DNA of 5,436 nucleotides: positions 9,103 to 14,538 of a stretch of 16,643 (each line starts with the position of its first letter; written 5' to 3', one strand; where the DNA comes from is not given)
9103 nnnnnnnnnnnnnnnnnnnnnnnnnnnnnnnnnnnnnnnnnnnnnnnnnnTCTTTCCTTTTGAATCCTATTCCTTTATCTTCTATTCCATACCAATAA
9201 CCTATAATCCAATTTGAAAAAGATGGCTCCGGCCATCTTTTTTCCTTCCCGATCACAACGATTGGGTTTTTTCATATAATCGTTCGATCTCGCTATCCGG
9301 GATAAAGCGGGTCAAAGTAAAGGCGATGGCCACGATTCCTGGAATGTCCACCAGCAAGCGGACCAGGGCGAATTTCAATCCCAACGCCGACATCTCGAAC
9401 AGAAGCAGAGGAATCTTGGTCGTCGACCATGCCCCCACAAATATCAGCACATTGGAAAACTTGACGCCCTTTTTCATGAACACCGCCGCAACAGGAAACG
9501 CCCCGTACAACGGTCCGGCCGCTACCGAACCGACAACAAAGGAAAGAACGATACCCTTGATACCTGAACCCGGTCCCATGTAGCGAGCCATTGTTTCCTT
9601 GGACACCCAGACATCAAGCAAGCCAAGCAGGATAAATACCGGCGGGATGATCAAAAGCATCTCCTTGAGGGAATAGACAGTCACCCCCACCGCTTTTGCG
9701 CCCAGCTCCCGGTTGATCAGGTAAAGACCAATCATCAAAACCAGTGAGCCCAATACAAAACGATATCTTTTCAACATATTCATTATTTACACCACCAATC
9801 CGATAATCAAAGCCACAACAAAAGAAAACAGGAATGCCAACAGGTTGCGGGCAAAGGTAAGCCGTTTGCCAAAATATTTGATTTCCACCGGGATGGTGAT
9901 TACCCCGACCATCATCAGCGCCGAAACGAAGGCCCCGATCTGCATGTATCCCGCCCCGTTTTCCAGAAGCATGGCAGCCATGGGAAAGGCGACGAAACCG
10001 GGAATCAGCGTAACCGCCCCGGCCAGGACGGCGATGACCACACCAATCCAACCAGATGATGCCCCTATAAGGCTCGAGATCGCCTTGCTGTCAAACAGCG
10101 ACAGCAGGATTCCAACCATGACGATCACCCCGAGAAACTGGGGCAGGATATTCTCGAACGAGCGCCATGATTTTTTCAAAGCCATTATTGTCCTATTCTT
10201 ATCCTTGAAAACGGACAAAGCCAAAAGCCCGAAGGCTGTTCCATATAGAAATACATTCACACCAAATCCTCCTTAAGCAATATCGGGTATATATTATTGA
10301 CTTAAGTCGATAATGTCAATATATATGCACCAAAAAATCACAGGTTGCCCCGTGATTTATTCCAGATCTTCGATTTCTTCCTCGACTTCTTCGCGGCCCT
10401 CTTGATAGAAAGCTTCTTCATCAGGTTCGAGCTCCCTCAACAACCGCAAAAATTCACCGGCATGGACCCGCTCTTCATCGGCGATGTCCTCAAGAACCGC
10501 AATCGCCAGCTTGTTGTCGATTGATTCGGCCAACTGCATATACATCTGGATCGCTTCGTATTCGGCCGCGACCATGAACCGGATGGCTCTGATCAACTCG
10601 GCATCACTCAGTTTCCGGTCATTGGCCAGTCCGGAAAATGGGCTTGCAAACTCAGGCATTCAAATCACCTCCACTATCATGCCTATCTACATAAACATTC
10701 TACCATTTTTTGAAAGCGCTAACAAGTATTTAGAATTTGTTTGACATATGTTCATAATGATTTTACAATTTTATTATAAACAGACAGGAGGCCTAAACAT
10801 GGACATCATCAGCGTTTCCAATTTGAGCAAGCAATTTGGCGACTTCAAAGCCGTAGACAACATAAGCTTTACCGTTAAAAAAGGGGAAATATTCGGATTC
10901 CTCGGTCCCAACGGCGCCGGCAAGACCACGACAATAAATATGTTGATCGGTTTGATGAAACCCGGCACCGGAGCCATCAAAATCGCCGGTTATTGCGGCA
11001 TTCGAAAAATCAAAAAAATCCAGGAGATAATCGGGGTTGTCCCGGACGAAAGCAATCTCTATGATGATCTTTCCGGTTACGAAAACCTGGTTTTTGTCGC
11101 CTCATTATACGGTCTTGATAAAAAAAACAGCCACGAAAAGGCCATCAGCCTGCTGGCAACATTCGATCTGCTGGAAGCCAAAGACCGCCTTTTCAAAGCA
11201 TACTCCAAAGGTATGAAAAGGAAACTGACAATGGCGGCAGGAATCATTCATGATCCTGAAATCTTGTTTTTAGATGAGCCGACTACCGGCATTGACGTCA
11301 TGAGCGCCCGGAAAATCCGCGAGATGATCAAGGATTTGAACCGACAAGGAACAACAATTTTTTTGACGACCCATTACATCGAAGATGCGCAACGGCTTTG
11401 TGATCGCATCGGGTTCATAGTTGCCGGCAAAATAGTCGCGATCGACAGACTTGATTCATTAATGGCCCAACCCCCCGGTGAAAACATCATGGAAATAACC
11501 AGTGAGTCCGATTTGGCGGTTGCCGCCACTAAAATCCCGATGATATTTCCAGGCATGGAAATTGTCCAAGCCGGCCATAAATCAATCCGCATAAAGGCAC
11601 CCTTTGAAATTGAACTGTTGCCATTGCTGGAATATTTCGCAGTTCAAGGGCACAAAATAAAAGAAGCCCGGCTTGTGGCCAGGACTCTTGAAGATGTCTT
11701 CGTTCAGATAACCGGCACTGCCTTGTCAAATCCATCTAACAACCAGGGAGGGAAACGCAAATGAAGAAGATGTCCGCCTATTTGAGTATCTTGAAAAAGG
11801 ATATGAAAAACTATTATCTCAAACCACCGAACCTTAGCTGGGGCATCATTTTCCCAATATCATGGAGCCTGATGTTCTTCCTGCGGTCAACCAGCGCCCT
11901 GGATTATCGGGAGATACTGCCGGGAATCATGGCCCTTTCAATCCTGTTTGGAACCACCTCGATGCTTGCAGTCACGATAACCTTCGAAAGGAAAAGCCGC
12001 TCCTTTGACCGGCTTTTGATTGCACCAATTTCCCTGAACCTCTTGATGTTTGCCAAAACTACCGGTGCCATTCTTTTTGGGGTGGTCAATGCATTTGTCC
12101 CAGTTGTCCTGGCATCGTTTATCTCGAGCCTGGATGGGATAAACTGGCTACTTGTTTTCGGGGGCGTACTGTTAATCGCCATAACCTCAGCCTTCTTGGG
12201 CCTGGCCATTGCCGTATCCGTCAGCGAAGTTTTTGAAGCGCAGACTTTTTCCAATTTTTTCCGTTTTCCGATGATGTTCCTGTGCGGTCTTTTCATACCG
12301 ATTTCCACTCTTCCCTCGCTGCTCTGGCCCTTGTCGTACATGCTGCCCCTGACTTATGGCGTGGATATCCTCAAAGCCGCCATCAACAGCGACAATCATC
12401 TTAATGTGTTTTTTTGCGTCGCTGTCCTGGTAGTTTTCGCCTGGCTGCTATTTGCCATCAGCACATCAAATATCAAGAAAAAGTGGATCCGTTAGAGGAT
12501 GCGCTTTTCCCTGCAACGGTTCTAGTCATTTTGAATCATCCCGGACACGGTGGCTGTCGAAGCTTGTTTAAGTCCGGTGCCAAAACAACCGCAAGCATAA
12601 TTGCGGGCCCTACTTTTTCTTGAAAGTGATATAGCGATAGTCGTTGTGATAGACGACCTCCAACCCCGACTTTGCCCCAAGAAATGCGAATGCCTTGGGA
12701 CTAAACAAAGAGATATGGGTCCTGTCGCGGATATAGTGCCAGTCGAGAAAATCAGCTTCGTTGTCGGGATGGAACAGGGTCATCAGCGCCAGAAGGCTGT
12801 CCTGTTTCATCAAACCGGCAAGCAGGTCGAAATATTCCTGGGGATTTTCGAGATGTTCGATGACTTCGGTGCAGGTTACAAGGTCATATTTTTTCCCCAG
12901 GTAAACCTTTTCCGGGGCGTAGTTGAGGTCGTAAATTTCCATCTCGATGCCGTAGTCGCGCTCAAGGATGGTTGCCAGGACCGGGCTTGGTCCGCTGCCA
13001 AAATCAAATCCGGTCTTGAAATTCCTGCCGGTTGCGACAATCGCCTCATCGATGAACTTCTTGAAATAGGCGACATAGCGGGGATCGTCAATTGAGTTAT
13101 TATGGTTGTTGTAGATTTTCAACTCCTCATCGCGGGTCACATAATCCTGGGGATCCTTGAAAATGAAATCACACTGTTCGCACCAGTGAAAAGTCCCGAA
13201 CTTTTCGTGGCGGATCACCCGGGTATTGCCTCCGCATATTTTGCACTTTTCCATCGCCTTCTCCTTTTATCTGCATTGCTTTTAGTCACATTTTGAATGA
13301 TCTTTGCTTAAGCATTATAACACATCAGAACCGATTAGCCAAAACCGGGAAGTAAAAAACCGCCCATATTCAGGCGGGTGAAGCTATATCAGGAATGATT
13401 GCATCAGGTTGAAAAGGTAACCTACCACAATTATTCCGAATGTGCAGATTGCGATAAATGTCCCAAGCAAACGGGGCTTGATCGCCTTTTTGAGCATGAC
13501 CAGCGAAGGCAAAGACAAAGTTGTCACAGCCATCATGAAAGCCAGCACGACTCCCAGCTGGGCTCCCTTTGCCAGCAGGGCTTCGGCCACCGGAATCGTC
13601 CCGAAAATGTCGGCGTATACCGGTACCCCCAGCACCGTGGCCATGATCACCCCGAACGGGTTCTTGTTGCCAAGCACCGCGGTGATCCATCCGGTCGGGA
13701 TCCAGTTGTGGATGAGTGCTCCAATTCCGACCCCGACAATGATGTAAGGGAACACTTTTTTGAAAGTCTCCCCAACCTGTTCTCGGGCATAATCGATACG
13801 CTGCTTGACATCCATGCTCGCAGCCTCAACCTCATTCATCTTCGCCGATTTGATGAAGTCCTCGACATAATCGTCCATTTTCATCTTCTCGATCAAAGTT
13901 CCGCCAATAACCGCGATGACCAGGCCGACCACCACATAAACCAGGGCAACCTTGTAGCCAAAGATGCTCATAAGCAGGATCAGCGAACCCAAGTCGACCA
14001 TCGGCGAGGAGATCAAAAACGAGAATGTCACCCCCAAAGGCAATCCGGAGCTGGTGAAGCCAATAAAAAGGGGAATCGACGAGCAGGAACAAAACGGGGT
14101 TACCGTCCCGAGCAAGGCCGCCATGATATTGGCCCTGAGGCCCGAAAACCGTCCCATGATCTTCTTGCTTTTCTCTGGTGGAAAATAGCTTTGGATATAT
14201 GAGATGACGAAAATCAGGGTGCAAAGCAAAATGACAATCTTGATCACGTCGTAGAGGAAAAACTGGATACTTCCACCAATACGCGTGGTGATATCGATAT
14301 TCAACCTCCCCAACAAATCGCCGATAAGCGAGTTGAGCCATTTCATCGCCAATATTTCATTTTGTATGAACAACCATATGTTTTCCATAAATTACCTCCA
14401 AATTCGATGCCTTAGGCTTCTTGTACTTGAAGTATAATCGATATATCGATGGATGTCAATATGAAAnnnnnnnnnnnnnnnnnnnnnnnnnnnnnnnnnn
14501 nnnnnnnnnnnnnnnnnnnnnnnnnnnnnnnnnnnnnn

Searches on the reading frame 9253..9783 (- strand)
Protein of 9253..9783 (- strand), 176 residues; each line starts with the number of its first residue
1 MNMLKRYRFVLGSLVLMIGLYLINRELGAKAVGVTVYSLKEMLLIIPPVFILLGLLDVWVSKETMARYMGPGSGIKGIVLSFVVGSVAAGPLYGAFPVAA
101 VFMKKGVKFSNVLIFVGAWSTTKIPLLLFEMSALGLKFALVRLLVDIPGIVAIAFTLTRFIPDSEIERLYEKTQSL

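Call 18: search_protein_families(library=pfam, proteins=[window:9253-9783:-], max_evalue=0.001)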
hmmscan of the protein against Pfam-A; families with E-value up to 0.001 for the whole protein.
window:9253-9783:- (176 aa): 1 family
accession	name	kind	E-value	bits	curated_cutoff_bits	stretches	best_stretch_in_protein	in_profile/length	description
PF03773.19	ArsP_1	-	4.1e-13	49.6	32.3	1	30-173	4-147/294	Predicted permease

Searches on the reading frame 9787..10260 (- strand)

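Call 18: search_protein_families(library=pfam, proteins=[window:9787-10260:-], max_evalue=0.001)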
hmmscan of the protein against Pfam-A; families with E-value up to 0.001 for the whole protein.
window:9787-10260:- (157 aa): 1 family
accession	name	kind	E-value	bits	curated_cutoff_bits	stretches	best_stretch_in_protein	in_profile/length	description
PF03773.19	ArsP_1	-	8.8e-07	28.8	32.3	1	37-154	15-132/294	Predicted permease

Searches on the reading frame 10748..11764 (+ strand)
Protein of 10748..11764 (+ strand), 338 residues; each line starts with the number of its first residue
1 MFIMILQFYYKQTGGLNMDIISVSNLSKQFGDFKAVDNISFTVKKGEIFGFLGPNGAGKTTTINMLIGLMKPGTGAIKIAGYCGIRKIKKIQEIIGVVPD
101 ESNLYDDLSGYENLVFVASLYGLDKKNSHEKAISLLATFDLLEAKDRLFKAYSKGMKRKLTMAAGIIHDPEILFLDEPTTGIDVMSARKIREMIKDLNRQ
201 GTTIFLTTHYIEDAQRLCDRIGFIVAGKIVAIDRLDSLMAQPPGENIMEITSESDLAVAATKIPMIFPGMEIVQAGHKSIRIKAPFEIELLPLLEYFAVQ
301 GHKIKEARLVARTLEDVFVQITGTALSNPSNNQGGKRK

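Call 18: search_protein_families(library=pfam, proteins=[window:10748-11764:+], max_evalue=0.001)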
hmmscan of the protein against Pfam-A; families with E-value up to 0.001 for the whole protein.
window:10748-11764:+ (338 aa): 2 families
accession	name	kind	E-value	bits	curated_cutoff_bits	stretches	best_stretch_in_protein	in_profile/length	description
PF00005.33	ABC_tran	-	1.2e-27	97.6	25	1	37-180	2-137/137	ABC transporter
PF13304.12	AAA_21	-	6.5e-12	46.6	27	1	144-209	230-298/304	AAA domain, putative AbiEii toxin, Type IV TA system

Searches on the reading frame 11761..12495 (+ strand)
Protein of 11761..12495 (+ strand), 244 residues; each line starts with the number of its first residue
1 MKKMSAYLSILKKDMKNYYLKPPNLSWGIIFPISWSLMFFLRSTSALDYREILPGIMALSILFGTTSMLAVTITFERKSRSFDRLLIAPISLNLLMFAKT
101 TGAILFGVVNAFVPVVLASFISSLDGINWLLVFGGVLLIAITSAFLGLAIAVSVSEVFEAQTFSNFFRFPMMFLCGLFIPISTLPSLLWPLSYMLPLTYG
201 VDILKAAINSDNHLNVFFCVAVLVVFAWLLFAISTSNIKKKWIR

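Call 18: search_protein_families(library=pfam, proteins=[window:11761-12495:+], max_evalue=0.001)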
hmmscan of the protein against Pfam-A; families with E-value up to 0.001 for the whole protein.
window:11761-12495:+ (244 aa): 2 families
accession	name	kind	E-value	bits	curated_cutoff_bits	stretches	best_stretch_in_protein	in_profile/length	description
PF01061.29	ABC2_membrane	-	1.6e-26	93.6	26.9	1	7-206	3-208/211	ABC-2 type transporter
PF12698.13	ABC2_membrane_3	-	8.6e-18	65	31.6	1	43-234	154-345/347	ABC-2 family transporter protein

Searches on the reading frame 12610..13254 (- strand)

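Call 18: search_protein_families(library=pfam, proteins=[window:12610-13254:-], max_evalue=0.001)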
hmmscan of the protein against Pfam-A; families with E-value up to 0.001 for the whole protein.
window:12610-13254:- (214 aa): 2 families
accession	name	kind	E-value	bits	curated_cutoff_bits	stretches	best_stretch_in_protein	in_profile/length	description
PF13489.12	Methyltransf_23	-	2e-19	70.3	27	1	74-202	18-163/164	Methyltransferase domain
PF08242.18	Methyltransf_12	-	0.00023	22.2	30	1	116-153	64-96/98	Methyltransferase domain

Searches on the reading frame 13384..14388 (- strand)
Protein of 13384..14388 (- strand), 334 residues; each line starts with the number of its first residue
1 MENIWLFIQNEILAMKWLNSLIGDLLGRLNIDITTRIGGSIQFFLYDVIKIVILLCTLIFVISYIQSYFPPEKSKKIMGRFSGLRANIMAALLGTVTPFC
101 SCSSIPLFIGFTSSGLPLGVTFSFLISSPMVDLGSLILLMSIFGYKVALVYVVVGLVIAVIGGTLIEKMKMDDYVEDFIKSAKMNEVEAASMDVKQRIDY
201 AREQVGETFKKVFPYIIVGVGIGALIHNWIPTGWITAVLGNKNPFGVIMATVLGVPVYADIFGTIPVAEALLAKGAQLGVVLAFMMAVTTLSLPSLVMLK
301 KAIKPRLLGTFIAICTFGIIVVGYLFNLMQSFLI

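Call 62: search_protein_families(library=pfam, proteins=[window:13384-14388:-], max_evalue=0.001)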
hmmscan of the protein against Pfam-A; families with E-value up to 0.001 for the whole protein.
window:13384-14388:- (334 aa): 1 family
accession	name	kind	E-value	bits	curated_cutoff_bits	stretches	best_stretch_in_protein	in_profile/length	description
PF03773.19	ArsP_1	-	6.4e-65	219.6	32.3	1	41-327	6-293/294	Predicted permease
